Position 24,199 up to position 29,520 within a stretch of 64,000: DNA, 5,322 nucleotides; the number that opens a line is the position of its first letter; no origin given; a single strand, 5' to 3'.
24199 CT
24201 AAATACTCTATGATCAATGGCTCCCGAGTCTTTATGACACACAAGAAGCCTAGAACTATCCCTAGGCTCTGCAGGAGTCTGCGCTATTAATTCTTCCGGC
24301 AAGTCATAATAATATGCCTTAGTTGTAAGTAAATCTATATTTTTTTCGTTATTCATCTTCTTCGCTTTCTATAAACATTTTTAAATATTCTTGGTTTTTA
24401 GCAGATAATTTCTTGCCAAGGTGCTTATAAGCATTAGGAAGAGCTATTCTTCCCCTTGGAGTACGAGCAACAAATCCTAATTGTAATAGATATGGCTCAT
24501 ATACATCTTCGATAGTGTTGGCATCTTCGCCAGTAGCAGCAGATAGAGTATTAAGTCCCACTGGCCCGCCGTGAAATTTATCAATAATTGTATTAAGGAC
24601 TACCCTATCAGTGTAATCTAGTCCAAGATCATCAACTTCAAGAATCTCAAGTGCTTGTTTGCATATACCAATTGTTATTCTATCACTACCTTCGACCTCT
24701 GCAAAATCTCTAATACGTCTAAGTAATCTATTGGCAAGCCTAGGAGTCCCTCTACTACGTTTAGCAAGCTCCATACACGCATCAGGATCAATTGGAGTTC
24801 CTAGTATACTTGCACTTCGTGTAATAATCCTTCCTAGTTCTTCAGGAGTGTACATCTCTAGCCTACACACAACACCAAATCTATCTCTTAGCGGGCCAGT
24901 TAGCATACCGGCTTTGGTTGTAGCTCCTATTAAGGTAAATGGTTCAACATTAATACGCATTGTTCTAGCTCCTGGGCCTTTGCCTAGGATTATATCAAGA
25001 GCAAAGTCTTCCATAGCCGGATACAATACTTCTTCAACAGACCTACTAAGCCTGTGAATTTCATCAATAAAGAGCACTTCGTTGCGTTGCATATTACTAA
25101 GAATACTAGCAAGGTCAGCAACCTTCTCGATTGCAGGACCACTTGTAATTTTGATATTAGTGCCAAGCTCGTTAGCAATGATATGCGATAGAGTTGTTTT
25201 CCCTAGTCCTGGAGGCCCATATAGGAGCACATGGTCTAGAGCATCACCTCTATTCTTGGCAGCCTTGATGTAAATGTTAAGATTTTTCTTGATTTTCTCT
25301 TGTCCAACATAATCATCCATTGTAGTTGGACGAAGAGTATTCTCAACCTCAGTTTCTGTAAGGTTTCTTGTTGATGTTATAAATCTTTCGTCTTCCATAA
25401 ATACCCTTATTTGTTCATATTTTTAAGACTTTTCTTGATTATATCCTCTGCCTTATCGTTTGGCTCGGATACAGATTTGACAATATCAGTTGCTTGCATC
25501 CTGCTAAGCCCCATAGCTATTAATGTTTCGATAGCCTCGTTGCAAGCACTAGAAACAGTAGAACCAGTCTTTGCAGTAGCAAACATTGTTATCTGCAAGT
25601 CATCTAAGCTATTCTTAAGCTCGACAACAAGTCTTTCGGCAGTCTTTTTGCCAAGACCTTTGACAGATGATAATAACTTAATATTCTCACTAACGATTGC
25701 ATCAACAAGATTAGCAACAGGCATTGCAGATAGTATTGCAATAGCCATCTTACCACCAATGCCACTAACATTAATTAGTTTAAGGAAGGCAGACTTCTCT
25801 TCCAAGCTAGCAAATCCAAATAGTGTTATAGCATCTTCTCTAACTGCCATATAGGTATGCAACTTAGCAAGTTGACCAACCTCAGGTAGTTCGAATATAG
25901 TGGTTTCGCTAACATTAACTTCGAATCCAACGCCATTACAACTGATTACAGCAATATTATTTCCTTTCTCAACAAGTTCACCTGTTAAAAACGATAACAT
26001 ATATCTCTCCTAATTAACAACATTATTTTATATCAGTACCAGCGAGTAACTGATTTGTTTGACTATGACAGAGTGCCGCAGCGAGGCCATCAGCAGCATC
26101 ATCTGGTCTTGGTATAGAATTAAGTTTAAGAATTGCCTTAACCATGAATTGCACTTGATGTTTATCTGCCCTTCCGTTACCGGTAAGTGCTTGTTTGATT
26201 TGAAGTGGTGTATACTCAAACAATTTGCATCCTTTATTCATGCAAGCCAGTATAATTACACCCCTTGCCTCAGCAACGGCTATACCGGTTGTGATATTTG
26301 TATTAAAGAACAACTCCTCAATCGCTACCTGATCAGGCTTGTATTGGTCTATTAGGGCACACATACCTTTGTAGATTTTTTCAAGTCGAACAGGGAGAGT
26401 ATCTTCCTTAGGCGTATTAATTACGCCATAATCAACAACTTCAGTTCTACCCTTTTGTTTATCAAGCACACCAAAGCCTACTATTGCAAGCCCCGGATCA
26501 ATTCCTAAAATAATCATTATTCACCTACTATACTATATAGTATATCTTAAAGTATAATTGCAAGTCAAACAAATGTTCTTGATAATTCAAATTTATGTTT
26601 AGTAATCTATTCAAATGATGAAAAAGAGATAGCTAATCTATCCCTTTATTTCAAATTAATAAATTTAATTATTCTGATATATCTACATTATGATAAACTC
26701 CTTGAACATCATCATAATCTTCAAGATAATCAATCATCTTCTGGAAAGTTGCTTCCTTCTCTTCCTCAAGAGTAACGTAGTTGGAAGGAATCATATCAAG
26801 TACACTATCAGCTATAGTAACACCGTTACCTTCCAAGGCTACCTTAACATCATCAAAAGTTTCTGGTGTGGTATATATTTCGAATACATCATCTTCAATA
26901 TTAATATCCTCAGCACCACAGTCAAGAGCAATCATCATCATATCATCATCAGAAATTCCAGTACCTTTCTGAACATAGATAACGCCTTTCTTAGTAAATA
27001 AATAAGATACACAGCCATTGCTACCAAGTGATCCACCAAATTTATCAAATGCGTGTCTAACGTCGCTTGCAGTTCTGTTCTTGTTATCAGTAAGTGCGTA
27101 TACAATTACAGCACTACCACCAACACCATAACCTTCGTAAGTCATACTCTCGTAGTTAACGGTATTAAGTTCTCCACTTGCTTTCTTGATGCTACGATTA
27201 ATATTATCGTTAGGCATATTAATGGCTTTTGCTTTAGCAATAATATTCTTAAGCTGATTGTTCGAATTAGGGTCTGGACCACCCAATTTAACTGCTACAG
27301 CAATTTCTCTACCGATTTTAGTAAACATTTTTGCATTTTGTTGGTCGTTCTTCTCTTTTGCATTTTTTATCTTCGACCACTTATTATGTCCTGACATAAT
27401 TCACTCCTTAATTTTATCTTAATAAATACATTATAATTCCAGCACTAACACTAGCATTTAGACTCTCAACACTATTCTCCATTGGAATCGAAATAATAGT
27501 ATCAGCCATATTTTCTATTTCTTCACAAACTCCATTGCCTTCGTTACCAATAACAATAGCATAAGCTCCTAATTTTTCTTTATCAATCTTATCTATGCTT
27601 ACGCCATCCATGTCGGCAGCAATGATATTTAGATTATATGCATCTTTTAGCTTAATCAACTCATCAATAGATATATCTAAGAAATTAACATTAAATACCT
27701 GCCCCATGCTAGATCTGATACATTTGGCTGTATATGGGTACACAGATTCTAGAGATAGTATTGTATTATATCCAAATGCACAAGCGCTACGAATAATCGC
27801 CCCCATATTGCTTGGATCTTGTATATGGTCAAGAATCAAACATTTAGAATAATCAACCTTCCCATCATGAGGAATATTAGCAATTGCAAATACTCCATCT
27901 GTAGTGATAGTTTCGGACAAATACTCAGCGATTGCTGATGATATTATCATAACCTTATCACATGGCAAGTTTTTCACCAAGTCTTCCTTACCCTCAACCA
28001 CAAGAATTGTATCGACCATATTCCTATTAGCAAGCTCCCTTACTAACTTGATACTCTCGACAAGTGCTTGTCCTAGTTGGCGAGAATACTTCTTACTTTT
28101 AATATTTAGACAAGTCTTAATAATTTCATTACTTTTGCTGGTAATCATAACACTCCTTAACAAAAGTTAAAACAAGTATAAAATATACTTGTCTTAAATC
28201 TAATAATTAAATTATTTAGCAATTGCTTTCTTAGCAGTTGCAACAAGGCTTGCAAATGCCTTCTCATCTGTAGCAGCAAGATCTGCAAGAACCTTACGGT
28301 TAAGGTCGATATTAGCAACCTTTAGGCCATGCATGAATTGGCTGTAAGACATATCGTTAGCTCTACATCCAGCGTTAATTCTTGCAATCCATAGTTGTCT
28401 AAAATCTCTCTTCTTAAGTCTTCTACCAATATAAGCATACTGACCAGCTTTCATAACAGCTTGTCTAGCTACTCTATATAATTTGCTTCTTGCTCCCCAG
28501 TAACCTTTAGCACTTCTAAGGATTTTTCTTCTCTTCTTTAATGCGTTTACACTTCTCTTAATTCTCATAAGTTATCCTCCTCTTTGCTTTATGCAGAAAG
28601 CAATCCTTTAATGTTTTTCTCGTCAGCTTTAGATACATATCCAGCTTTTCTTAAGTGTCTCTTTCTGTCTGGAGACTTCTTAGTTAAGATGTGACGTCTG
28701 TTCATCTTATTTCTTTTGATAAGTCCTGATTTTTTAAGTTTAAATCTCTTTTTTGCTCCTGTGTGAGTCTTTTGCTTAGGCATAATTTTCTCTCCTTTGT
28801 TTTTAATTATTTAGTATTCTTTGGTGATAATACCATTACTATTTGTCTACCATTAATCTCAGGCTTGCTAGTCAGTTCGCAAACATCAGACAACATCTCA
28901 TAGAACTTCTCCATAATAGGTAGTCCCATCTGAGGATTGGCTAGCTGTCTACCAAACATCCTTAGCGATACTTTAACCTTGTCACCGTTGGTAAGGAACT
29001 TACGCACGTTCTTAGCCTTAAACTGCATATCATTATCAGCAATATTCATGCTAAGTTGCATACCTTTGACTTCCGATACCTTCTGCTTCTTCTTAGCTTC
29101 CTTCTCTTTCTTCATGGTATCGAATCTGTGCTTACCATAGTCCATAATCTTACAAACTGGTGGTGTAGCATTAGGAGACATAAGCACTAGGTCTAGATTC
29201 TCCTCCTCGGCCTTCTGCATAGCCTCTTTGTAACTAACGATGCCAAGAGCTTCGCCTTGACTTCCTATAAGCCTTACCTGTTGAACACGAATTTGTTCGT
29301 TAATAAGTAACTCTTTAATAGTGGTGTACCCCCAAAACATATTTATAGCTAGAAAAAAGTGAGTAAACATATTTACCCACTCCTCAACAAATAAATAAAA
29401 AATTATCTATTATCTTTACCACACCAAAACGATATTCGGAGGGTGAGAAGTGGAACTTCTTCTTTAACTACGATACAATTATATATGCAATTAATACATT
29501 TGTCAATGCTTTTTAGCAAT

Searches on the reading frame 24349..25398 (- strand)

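Call 52: search_protein_families(library=pfam, proteins=[window:24349-25398:-], max_evalue=0.0001)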
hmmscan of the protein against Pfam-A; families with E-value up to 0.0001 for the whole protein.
window:24349-25398:- (349 aa): 13 families
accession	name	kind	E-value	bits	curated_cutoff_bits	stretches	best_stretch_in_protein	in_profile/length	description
PF05496.18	RuvB_N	-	5.5e-80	267.2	27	1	22-180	1-159/159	Holliday junction DNA helicase RuvB P-loop domain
PF17864.7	AAA_lid_4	-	1.4e-30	105.3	27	1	183-256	1-74/74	RuvB AAA lid domain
PF05491.19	RuvB_C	-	4.4e-24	84.7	24.7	1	258-327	2-71/72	RuvB C-terminal winged helix domain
PF00004.35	AAA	-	5.7e-21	75.8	21.2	1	57-179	1-128/131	ATPase family associated with various cellular activities (AAA)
PF07728.20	AAA_5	-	7.5e-09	36.1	22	1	56-174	1-139/139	AAA domain (dynein-related subfamily)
PF00910.28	RNA_helicase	-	4.7e-06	27.5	21.5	1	57-120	1-64/105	RNA helicase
PF01078.27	Mg_chelatase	-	8.8e-06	25.7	20.3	0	27-76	2-44/207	Magnesium chelatase, subunit ChlI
PF13191.12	AAA_16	-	9.2e-06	26.7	32.6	0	38-81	10-51/167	AAA ATPase domain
PF06068.19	TIP49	-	1.5e-05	24.8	23.8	0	26-85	22-81/347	TIP49 P-loop domain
PF05673.19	DUF815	-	2.7e-05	23.9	23.8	0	21-114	21-116/249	Protein of unknown function (DUF815)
PF14532.12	Sigma54_activ_2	-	3.5e-05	24.5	25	0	56-125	23-89/138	Sigma-54 interaction domain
PF20720.3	nSTAND3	-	4.7e-05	23.6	27.2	0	48-114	11-74/155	Novel STAND NTPase 3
PF13401.12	AAA_22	-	5.8e-05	23.9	27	0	57-78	8-29/130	AAA domain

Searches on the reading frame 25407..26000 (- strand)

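Call 52: search_protein_families(library=pfam, proteins=[window:25407-26000:-], max_evalue=0.0001)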
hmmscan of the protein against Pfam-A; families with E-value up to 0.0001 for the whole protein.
window:25407-26000:- (197 aa): 4 families
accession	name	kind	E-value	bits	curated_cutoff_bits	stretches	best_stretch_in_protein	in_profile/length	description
PF01330.27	RuvA_N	-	1.8e-21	76.4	23.6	1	1-62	1-61/61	RuvA N terminal domain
PF14520.12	HHH_5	-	2.9e-15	56.9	27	1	72-129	1-56/57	Helix-hairpin-helix domain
PF00633.29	HHH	-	9.6e-07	28.8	24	0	75-91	13-29/30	Helix-hairpin-helix motif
PF07499.19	RuvA_C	-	3.7e-06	27.7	24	1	154-195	4-46/47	RuvA, C-terminal domain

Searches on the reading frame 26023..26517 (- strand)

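Call 52: search_protein_families(library=pfam, proteins=[window:26023-26517:-], max_evalue=0.0001)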
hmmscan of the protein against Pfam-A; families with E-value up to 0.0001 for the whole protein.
window:26023-26517:- (164 aa): 1 family
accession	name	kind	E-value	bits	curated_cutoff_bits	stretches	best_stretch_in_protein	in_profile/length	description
PF02075.23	RuvC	-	1e-52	178.5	22.2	1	3-151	1-148/148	Crossover junction endodeoxyribonuclease RuvC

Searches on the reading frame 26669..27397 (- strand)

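Call 52: search_protein_families(library=pfam, proteins=[window:26669-27397:-], max_evalue=0.0001)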
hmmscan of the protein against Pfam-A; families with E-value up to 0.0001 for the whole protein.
window:26669-27397:- (242 aa): 2 families
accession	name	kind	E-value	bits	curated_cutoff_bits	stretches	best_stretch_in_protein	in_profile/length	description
PF01709.26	Transcrip_reg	-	2.5e-59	200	27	1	82-238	1-160/160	TACO1/YebC second and third domain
PF20772.2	TACO1_YebC_N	-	5.6e-29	100.9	36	1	5-76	1-73/73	TACO1/YebC protein N-terminal domain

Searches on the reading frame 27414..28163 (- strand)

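Call 52: search_protein_families(library=pfam, proteins=[window:27414-28163:-], max_evalue=0.0001)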
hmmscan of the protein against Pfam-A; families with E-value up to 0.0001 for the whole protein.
window:27414-28163:- (249 aa): 2 families
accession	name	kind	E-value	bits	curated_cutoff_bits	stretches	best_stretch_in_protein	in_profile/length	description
PF00588.24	SpoU_methylase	-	1.1e-32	113.6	29.7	1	108-246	3-142/142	SpoU rRNA Methylase family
PF22435.1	MRM3-like_sub_bind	-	9.3e-06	26.4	27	1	12-93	1-84/84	MRM3-like substrate binding domain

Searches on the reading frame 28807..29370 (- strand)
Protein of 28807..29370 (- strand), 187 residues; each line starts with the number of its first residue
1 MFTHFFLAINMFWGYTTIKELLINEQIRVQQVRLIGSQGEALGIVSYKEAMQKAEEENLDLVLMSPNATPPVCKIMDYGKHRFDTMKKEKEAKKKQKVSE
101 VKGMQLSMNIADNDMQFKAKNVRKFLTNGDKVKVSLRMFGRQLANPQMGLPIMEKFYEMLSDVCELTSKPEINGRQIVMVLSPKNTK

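Call 52: search_protein_families(library=pfam, proteins=[window:28807-29370:-], max_evalue=0.0001)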
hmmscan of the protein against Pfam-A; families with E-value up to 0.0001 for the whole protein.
window:28807-29370:- (187 aa): 2 families
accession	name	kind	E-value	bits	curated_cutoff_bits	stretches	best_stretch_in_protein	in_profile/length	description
PF05198.21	IF3_N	-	7.3e-32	109.8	26.9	1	23-92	1-70/70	Translation initiation factor IF-3, N-terminal domain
PF00707.27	IF3_C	-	2.2e-28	98.4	34.8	1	100-184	2-86/86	Translation initiation factor IF-3, C-terminal domain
